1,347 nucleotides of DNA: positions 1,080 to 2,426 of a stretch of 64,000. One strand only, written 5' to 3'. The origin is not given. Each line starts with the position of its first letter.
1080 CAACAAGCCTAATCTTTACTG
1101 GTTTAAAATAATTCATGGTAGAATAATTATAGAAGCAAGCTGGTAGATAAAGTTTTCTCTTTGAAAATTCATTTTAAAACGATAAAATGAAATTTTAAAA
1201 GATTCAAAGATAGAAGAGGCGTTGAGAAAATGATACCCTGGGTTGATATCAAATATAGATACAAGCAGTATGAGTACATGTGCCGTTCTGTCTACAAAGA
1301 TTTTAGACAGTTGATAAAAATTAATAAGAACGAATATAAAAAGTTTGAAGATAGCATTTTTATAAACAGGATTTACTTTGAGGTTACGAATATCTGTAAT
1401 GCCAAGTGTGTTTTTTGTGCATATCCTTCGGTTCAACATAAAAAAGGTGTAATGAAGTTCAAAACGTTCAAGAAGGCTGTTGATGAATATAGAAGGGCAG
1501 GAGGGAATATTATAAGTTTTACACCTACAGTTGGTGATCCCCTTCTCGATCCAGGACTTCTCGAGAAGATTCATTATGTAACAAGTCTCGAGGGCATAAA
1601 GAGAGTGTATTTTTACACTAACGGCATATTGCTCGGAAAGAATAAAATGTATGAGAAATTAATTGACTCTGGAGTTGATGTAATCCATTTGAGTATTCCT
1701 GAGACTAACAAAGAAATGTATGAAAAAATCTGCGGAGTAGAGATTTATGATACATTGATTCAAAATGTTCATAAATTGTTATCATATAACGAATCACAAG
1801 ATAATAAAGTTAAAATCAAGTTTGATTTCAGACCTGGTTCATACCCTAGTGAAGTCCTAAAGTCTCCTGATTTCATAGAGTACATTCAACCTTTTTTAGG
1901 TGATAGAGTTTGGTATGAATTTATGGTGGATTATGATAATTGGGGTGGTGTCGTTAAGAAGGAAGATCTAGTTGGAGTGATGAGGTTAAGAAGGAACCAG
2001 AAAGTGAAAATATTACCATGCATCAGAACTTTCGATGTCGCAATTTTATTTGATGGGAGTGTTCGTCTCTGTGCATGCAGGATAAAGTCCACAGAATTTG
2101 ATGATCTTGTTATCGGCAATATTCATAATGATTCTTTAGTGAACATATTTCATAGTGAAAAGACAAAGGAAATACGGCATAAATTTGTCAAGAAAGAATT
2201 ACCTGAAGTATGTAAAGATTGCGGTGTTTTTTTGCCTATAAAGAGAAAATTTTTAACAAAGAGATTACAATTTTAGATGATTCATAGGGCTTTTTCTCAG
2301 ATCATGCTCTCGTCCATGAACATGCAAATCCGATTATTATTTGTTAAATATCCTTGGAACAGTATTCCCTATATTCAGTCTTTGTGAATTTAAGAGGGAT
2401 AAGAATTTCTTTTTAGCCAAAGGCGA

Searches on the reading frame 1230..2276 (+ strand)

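Call 58: search_protein_families(library=pfam, proteins=[window:1230-2276:+], max_evalue=0.001)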
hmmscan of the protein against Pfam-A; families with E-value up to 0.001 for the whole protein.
window:1230-2276:+ (348 aa): 2 families
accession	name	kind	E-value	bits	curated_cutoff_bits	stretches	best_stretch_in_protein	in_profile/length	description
PF04055.27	Radical_SAM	-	1.7e-18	67.8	29.5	1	51-186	2-139/166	Radical SAM superfamily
PF13186.11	SPASM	-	1.2e-10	42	21.5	1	268-331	6-66/67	Iron-sulfur cluster-binding domain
